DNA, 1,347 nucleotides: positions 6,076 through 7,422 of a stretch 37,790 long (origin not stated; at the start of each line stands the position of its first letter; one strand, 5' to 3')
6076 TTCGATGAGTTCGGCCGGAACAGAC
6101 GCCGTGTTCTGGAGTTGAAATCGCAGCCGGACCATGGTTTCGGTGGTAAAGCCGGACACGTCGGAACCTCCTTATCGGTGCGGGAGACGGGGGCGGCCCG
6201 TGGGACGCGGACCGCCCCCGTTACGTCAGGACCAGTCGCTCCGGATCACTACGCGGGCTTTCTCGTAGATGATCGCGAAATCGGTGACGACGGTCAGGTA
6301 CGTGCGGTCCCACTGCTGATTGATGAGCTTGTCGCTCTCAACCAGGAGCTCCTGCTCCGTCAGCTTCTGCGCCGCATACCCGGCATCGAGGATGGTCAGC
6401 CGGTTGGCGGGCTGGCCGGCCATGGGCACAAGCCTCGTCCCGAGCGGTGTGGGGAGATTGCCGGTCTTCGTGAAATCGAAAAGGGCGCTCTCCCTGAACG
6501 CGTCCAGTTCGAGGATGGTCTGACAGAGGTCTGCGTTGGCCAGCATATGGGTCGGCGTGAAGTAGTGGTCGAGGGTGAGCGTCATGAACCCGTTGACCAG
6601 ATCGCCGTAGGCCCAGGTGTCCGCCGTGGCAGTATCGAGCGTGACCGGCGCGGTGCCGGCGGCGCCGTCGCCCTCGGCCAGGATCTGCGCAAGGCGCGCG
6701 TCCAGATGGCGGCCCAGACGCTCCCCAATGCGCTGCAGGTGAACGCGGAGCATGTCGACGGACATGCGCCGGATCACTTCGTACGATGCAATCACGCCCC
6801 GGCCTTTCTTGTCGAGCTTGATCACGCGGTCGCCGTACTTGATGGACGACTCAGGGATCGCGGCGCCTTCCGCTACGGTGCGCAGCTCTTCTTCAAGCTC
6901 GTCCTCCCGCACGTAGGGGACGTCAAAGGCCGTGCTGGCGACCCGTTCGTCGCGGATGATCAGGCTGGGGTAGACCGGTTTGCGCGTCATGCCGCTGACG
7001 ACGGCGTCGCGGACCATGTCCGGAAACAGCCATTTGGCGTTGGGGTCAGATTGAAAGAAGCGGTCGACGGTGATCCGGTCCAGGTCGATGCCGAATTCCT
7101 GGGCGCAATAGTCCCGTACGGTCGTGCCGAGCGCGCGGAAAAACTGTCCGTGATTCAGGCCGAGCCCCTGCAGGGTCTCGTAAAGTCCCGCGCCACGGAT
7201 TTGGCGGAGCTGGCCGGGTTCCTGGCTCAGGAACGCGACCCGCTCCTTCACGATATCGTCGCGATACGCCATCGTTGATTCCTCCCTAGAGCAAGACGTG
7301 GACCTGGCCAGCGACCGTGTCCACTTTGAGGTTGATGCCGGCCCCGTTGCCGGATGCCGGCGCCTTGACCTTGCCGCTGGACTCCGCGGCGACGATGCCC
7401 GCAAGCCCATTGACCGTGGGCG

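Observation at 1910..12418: Intact phage-derived head / tail-tip / lysis locus with no terminase, integrase, replication, tail-tube or tape-measure genes (candidate domesticated particle system)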

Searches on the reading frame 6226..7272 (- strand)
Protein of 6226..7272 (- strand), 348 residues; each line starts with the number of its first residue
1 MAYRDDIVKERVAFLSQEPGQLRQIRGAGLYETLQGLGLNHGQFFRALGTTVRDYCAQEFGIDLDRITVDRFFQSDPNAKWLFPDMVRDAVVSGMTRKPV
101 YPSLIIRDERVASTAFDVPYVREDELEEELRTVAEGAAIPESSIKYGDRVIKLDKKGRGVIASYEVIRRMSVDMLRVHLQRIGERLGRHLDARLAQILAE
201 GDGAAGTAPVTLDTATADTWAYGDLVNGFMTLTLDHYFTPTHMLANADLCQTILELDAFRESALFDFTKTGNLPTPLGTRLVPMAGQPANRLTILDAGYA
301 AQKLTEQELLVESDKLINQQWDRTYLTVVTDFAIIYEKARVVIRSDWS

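Call 10: find_encoding_contigs(protein=window:6226-7272:-, flank=10000, max_places=10)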
Protein window:6226-7272:- (348 aa): 24 contigs read that carry it; 3 places shown.
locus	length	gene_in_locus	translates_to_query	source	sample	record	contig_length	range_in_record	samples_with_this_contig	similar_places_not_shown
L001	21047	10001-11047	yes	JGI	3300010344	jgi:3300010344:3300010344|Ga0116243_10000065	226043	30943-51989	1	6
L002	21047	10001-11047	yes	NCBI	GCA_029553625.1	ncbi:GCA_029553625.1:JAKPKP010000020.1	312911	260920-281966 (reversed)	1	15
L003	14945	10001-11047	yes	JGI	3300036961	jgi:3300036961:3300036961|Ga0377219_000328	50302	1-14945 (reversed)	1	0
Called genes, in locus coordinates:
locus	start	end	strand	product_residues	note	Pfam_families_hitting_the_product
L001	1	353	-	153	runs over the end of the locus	PF02577:BFN_dom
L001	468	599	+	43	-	-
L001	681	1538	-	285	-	PF06283:ThuA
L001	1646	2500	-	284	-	PF08668:HDOD, PF01966:HD (weak)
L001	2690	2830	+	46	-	-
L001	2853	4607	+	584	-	PF16697:Yop-YscD_cpl, PF00498:FHA, PF13185:GAF_2, PF01590:GAF, PF13492:GAF_3, PF13487:HD_5, PF01966:HD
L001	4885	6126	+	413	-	PF06074:Portal_Mu (weak)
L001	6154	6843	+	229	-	-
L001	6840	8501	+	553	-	-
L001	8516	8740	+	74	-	-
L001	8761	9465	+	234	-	-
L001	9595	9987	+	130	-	-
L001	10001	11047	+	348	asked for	PF25209:Phage_capsid_4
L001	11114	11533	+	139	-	-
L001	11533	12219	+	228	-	PF22768:SPP1_Dit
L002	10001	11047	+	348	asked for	PF25209:Phage_capsid_4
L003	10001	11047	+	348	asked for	PF25209:Phage_capsid_4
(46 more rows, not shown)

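Call 11: search_dna_similar(query=window:6226-7272:-, collection=phages, mode=protein, max_rows=25)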
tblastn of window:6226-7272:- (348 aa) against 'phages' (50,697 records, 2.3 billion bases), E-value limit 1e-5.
Records with a match: 10; places in all: 10; records where one place covers at least 80% of the query: 5.
Best place of each record, by identity: <60% 10.
By first word of the organism name: Bacteriophage 6; Caulobacter 2; Bacillus 1; Phage 1.
By host as written in the record: - 6; Caulobacter crescentus 2; Bacillus cereus 1; bacteria 1.
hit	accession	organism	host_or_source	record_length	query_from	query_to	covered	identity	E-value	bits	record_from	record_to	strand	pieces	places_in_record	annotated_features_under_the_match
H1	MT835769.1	Bacteriophage sp.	human fecal samples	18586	69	347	80%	33.4%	9e-32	131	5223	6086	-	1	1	record has no annotation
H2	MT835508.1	Bacteriophage sp.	human fecal samples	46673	69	343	79%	33.7%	2e-30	127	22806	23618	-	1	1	record has no annotation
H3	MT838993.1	Bacteriophage sp.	human fecal samples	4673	58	339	81%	30.8%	2e-26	115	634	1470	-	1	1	record has no annotation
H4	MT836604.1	Bacteriophage sp.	human fecal samples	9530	68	343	79%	31.0%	3e-29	124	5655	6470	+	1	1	record has no annotation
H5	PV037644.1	Bacillus phage vB_BcM_CUBc25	Bacillus cereus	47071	44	346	87%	27.7%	1e-13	78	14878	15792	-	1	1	major capsid protein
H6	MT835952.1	Bacteriophage sp.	human fecal samples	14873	69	336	77%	29.9%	4e-28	121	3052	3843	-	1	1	record has no annotation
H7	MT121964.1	Phage DP SC_6_H4_2017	bacteria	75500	49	343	85%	26.9%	3e-24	109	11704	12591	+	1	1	none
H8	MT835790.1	Bacteriophage sp.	human fecal samples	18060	38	343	88%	25.4%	1e-23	107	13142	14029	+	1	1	record has no annotation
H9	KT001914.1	Caulobacter phage Seuss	Caulobacter crescentus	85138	73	225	44%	32.7%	2e-10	68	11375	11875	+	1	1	capsid protein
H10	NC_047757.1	Caulobacter phage Seuss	Caulobacter crescentus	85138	73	225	44%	32.7%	2e-10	68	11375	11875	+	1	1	major head protein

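Call 12: find_homologous_proteins(query=window:6226-7272:-, max_evalue=0.00001)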
Query window:6226-7272:- (348 aa): 364 proteins with E <= 0.00001 among 6169 candidates; the best 120 are listed.
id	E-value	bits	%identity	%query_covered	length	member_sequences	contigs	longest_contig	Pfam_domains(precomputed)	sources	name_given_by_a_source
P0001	7.7e-216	734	94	100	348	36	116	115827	PF25209.3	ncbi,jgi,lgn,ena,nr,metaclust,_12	ncbi:MAG TPA: hypothetical protein PKM22_01645 [Candidatus Hydrogenedentes bacterium]|jgi:hypothetic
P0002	4.3e-206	702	89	100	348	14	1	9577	PF25209.3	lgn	-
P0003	8.1e-206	701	89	100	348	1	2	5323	PF25209.3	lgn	-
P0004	5.1e-205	698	89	100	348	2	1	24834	PF25209.3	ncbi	-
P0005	6.3e-200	681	86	100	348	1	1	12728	PF25209.3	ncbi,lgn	ncbi:MAG: hypothetical protein R6V12_09540 [Candidatus Hydrogenedentota bacterium]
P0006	5.9e-198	675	85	100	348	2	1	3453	PF25209.3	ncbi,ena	-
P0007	3.6e-187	640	81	100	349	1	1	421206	PF25209.3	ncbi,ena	-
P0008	1.3e-185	634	79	100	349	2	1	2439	PF25209.3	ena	-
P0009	3.3e-185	633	80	100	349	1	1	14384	PF25209.3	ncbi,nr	ncbi:MAG: hypothetical protein JXR94_18005 [Candidatus Hydrogenedentes bacterium]|nr:hypothetical pr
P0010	5.8e-183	626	78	100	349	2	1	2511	PF25209.3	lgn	-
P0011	1.5e-182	624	78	100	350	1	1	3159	PF25209.3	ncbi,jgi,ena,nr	ncbi:MAG TPA: hypothetical protein ENN80_05185 [Candidatus Hydrogenedentes bacterium]|nr:hypothetica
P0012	7.8e-182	622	77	100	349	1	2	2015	PF25209.3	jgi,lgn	-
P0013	9.3e-182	622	79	100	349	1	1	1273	PF25209.3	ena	-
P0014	1.3e-181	621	78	100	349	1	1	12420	PF25209.3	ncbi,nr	ncbi:MAG: hypothetical protein GY851_07220 [bacterium]|nr:hypothetical protein [bacterium]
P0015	1.5e-181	621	78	100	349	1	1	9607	PF25209.3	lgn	-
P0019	1.0e-179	615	78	100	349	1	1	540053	PF25209.3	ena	-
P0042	8.0e-175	599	74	100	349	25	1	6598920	PF25209.3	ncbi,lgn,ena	-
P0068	2.1e-171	588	74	100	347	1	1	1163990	PF25209.3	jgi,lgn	jgi:hypothetical protein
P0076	5.5e-171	586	72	100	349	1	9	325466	PF25209.3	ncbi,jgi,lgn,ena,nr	ncbi:MAG TPA: hypothetical protein PKY35_05020 [Candidatus Hydrogenedentes bacterium]|nr:hypothetica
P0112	1.2e-167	575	73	98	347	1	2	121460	PF25209.3,PF05065.20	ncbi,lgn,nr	ncbi:MAG: hypothetical protein HYV27_19280 [Candidatus Hydrogenedentes bacterium]|nr:hypothetical pr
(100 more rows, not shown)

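Call 14: find_related_loci(query=window:6226-7272:-, collection=genome_contigs, flank=10000)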
Query window:6226-7272:- (348 aa) in genome_contigs; peptide patterns used: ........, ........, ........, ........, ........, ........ (x = any residue, [..] = any of these).
267 stretches matched a pattern; 74 encode a relative of the query (tblastn E <= 1e-3); 71 distinct loci.
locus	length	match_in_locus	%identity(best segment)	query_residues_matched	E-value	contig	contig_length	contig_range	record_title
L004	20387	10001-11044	94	1-348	0e+0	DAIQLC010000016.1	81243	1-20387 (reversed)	MAG TPA_asm: Candidatus Hydrogenedentota bacterium isolate CTOTU19843 NODE_256_length_81243_cov_23.021727, whole genome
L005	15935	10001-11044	93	1-348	0e+0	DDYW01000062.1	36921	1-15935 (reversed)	MAG TPA_asm: Candidatus Hydrogenedentes bacterium UBA2224 UBA2224_contig_35994, whole genome shotgun sequence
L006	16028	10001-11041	89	1-347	0e+0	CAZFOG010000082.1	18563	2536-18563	MAG TPA_asm: uncultured Nitrospiraceae bacterium isolate SRP192927_co6_479 genome assembly, contig: NODE_6626_length_185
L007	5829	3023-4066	91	1-348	0e+0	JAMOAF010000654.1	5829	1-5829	MAG: Planctomycetota bacterium isolate Bin_67 Bin_67_scaffold_15693, whole genome shotgun sequence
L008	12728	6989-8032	86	1-348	0e+0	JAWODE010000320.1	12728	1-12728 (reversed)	MAG: Candidatus Hydrogenedentota bacterium isolate BLK5-2.bin.115 k191_163123, whole genome shotgun sequence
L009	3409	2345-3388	85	1-348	0e+0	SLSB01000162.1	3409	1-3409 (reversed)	MAG: Candidatus Hydrogenedentota bacterium isolate CSSed165cm_592 CSSed16-5cm-160784, whole genome shotgun sequence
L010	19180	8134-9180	81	1-348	0e+0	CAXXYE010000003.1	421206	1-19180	MAG: Candidatus Hydrogenedentota bacterium isolate 9f1eef2f-e61c-44ad-add1-0a006c8246d5 genome assembly, contig: contig_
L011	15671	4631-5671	79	1-346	0e+0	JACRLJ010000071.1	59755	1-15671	MAG: Candidatus Hydrogenedentota bacterium isolate NC_groundwater_1878_Pr3_B-0.1um_59_9 SR2-18-B1_coassembly_47850, whol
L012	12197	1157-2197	75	1-347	0e+0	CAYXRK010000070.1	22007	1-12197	MAG TPA_asm: uncultured Nitrospirales bacterium isolate binchicken_co248_263 genome assembly, contig: NODE_2392_length_2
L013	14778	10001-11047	77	1-348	0e+0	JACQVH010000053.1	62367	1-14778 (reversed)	MAG: Candidatus Hydrogenedentota bacterium isolate NC_groundwater_1458_Ag_S-0.65um_59_18 S_p65_S5_coassembly_k141_930452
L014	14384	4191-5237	80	1-348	0e+0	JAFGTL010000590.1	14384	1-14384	MAG: Candidatus Hydrogenedentota bacterium isolate Zod_Metabat.968 k87_10416155, whole genome shotgun sequence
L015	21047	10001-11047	77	1-348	0e+0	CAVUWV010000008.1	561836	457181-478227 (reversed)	MAG: Candidatus Hydrogenedentes bacterium isolate MFD05684.bin.2.193 genome assembly, contig: contig_24216, whole genome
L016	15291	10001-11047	77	1-348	0e+0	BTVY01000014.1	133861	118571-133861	MAG: Candidatus Hydrogenedentota bacterium AMX-MBFR-82 DNA, sequence014, whole genome shotgun sequence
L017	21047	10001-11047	75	1-348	0e+0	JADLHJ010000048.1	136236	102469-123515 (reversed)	MAG: Candidatus Hydrogenedentota bacterium isolate SJ475 c_000000744465, whole genome shotgun sequence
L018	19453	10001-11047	79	1-348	0e+0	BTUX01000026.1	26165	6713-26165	MAG: Candidatus Hydrogenedentota bacterium AMX-MBFR-4 DNA, sequence026, whole genome shotgun sequence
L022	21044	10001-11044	74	1-347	0e+0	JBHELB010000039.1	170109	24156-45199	MAG: Candidatus Hydrogenedentales bacterium isolate bin.851 k141_5236219, whole genome shotgun sequence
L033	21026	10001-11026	73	8-348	2e-174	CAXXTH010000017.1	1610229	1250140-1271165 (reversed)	MAG: Candidatus Hydrogenedentota bacterium isolate 9b89ec8d-082b-4b84-8410-e46c42bccd54 genome assembly, contig: contig_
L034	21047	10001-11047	71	1-348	2e-174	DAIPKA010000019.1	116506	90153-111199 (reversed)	MAG TPA_asm: Candidatus Hydrogenedentota bacterium isolate CTOTU18300 NODE_138_length_116506_cov_21.134907, whole genome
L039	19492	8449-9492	71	1-347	2e-173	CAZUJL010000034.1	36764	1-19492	MAG TPA_asm: uncultured Nitrospirales bacterium isolate binchicken_co199_149 genome assembly, contig: NODE_1069_length_3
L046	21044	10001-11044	73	1-347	7e-170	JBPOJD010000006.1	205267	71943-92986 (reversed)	MAG: Candidatus Hydrogenedentota bacterium isolate MAG_4141 c_000000608822, whole genome shotgun sequence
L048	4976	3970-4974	72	1-334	3e-172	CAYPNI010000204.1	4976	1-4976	MAG TPA_asm: uncultured Nitrospirales bacterium isolate SRP237561_co1_132 genome assembly, contig: NODE_37420_length_497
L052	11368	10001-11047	70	1-348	7e-167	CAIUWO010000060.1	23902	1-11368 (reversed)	MAG: Candidatus Hydrogenedentes bacterium isolate Loclat_bin-18389 genome assembly, contig: bin-18389:0060/1056, whole g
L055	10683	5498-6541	70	1-348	3e-162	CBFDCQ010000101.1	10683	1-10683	MAG TPA_asm: uncultured bacterium isolate SRR26215682_binner13_Refined_62 genome assembly, contig: ERZ25073476.3751, who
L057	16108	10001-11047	66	1-348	3e-158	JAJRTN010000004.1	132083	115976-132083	MAG: Candidatus Hydrogenedentota bacterium isolate Dive96_bin1.67 k141_106579, whole genome shotgun sequence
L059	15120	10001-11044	65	1-348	4e-153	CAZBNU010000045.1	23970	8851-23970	MAG TPA_asm: uncultured Nitrospirales bacterium isolate binchicken_co42_482 genome assembly, contig: NODE_2456_length_23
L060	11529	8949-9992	64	1-348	3e-153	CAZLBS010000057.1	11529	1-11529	MAG TPA_asm: uncultured Nitrospiraceae bacterium isolate SRP141376_co5_441 genome assembly, contig: NODE_13833_length_11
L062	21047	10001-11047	64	1-348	2e-150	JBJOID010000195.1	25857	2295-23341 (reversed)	MAG: Candidatus Hydrogenedentota bacterium isolate sharkriverslough_2019_sw_WHONDRS-S19S_0042_B_bin.90 scaffold_1074792,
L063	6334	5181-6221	63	1-347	6e-150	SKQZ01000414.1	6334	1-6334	MAG: Candidatus Hydrogenedentota bacterium isolate CSSed162cmA_463 CSSed16-2cmA-58288, whole genome shotgun sequence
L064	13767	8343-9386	62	1-347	4e-148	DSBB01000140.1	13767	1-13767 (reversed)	MAG TPA_asm: Candidatus Hydrogenedentota bacterium isolate SpSt-1162 Ga0129302_1002296, whole genome shotgun sequence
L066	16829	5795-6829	60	1-345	9e-141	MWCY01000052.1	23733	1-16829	MAG: Candidatus Hydrogenedentes bacterium ADurb.Bin170 BWY07_contig000052, whole genome shotgun sequence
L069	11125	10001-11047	74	1-348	2e-173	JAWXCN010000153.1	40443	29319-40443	MAG: Candidatus Hydrogenedentota bacterium isolate P2IB.85 k99_972738, whole genome shotgun sequence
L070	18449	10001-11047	74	1-348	0e+0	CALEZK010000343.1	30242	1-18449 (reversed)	MAG TPA_asm: uncultured bacterium isolate SRR1506987_bin.88_CONCOCT_v1.1_MAG genome assembly, contig: ERZ761602.2317, wh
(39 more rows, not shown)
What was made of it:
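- Hydrogenedentota, one locus each (call 14).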

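Call 19: find_encoding_contigs(protein=P0042, flank=10000, max_places=2)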
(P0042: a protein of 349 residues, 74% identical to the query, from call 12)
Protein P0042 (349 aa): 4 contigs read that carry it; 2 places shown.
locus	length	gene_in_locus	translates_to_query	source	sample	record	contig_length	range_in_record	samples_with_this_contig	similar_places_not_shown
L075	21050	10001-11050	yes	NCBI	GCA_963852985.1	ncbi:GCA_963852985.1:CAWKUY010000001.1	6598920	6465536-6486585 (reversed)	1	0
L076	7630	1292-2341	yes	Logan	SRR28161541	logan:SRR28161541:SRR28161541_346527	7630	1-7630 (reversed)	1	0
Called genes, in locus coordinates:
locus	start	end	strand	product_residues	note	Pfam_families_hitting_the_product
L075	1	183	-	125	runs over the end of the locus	-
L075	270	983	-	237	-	-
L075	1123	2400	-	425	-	PF06074:Portal_Mu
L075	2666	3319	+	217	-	PF00775:Dioxygenase_C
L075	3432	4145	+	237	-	-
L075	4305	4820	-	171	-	PF05974:DUF892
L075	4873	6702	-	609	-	PF01594:AI-2E_transport, PF02310:B12-binding (faint)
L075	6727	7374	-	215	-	-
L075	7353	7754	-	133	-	PF07332:Phage_holin_3_6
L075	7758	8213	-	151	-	-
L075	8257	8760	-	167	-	-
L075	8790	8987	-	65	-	-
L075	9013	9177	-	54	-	PF11752:DUF3309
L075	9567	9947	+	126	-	-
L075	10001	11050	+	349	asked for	PF25209:Phage_capsid_4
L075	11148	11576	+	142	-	-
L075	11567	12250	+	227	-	PF22768:SPP1_Dit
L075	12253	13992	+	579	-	-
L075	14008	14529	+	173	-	-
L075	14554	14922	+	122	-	-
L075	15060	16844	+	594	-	PF13231:PMT_2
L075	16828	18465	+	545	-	PF13440:Polysacc_synt_3, PF03023:MurJ (weak)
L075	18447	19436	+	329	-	PF13641:Glyco_tranf_2_3, PF00535:Glycos_transf_2, PF10111:Glyco_tranf_2_2, PF13632:Glyco_trans_2_3 (weak)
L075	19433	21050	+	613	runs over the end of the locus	-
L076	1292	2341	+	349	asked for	PF25209:Phage_capsid_4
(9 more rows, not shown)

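Call 20: find_encoding_contigs(protein=P0068, flank=10000, max_places=2)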
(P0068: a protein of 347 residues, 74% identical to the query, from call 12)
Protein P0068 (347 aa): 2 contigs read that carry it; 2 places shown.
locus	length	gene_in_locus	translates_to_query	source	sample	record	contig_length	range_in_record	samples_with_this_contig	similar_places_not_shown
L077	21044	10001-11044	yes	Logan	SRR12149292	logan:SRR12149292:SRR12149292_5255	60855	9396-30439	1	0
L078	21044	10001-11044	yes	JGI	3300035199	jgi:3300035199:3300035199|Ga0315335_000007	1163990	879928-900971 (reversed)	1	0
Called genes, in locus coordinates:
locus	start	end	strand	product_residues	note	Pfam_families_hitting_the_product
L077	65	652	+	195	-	-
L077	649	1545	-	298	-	PF20434:BD-FAE, PF00326:Peptidase_S9 (faint), PF07859:Abhydrolase_3, PF00135:COesterase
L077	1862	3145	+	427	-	-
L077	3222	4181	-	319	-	PF00248:Aldo_ket_red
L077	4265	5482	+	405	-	PF06439:3keto-disac_hyd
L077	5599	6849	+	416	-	PF06074:Portal_Mu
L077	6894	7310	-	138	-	-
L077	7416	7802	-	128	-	PF13366:PDDEXK_3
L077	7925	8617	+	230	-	-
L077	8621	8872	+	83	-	-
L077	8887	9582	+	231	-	-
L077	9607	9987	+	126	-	-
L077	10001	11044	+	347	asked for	PF25209:Phage_capsid_4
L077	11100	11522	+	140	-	-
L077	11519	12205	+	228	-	PF22768:SPP1_Dit (weak)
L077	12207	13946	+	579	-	-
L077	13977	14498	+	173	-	-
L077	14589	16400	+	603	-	PF13231:PMT_2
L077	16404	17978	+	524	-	PF01943:Polysacc_synt, PF13440:Polysacc_synt_3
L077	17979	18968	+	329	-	PF00535:Glycos_transf_2, PF13641:Glyco_tranf_2_3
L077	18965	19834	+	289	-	PF00535:Glycos_transf_2, PF13641:Glyco_tranf_2_3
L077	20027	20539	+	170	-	PF00132:Hexapep, PF14602:Hexapep_2 (weak)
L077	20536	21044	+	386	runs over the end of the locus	PF13439:Glyco_transf_4, PF20706:GT4-conflict (weak), PF00534:Glycos_transf_1, PF13692:Glyco_trans_1_4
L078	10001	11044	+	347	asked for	PF25209:Phage_capsid_4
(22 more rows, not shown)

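Call 22: get_annotated_region(hit=H5, flank=12000)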
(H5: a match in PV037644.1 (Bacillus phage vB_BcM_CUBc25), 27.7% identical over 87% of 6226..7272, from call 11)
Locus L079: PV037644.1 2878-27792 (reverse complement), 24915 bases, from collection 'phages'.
description: Bacillus phage vB_BcM_CUBc25, complete genome.
organism: Bacillus phage vB_BcM_CUBc25 (NCBI taxid 3401961)
taxonomy: Viruses; Duplodnaviria; Heunggongvirae; Uroviricota; Caudoviricetes
host: Bacillus cereus; source: food; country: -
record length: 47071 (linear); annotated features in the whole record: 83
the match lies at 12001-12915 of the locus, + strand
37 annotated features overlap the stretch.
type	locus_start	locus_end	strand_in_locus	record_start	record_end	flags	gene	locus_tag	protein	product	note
CDS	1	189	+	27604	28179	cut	-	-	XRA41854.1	hypothetical protein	-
CDS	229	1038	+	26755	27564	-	-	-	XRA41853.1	site-specific DNA methylase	-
CDS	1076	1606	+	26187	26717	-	-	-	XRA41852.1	recombination protein RecU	-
CDS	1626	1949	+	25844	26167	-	-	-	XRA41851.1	hypothetical protein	-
CDS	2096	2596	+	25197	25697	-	-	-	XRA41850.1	RNA polymerase sigma-70 factor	-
CDS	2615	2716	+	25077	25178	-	-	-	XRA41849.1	hypothetical protein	-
CDS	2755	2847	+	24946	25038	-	-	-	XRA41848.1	hypothetical protein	-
CDS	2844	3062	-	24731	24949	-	-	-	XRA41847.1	hypothetical protein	-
CDS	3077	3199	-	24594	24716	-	-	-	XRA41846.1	hypothetical protein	-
CDS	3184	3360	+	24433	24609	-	-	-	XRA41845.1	hypothetical protein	-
CDS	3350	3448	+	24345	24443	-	-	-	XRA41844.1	hypothetical protein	-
CDS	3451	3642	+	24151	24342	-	-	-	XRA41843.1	hypothetical protein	-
CDS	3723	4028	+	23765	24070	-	-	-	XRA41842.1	hypothetical protein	-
CDS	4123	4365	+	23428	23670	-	-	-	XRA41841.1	hypothetical protein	-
CDS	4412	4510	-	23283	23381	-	-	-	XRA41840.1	hypothetical protein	-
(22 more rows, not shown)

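Call 45: search_protein_families(library=phrogs, alignment_id=A6, max_evalue=0.000001)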
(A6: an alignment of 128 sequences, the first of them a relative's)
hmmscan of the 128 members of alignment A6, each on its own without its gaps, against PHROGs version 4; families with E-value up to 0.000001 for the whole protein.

A. member 1, L004:188-922:- (245 aa): 6 families
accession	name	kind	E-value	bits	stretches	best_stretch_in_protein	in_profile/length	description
phrog_293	-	moron, auxiliary metabolic gene and host takeover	1.1e-47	163.7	1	2-222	422-635/1058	ABC transporter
phrog_2392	-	moron, auxiliary metabolic gene and host takeover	3.5e-32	112.6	1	14-219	492-699/726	ABC transporter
phrog_21263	-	unknown function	7e-14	51.8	1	117-204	810-898/940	-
phrog_23675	-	unknown function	2.7e-13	51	1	114-215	21-118/143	-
phrog_77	-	DNA, RNA and nucleotide metabolism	6.2e-12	45.8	1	135-196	860-931/967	SbcC-like subunit of palindrome specific endonuclease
phrog_3940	-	unknown function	3.7e-08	33.6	0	12-59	9-55/537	-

B. families by the number of members that match (of 128 scanned): 93 families (the first 25 are shown)
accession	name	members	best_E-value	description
phrog_20458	-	6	5.2e-28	-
phrog_5982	-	6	4.3e-25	-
phrog_841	-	5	2.3e-19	GtrB-like O-antigen conversion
phrog_293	-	4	4.3e-130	ABC transporter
phrog_731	-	4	4.4e-73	-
phrog_37855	-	4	3.2e-10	-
phrog_1577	-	3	8.4e-29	-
phrog_29879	-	3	8.3e-18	galactosyl transferase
phrog_7590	-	3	6.8e-11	-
phrog_19065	-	2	2.1e-105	-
phrog_857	-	2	2.3e-77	-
phrog_2392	-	2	2.3e-59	ABC transporter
phrog_26606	-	2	3.8e-49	-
phrog_10912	-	2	1e-47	kinase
phrog_18258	-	2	2.7e-40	-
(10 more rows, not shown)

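Call 46: find_encoding_contigs(protein=P0007, flank=10000, max_places=1)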
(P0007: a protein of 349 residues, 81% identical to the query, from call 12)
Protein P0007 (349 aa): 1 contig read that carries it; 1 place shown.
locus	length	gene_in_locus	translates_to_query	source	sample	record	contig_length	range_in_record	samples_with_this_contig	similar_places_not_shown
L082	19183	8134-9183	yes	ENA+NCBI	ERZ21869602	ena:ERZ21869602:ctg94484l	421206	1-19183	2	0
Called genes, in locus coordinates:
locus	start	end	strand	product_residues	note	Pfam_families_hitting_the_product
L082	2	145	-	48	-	?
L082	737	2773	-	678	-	PF00474:SSF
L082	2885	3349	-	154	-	PF06725:3D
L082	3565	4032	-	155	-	-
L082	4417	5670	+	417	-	PF06074:Portal_Mu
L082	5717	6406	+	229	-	-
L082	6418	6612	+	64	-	-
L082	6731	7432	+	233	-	-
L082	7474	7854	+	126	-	-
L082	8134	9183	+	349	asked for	PF25209:Phage_capsid_4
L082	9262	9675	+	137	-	-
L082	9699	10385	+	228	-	PF22768:SPP1_Dit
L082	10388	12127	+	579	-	-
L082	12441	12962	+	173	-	-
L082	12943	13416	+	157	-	-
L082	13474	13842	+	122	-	-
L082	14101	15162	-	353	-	PF12715:Abhydrolase_7, PF22244:GCE_fung (faint)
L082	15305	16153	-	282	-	PF01261:AP_endonuc_2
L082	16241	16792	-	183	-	PF01965:DJ-1_PfpI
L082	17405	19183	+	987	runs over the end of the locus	-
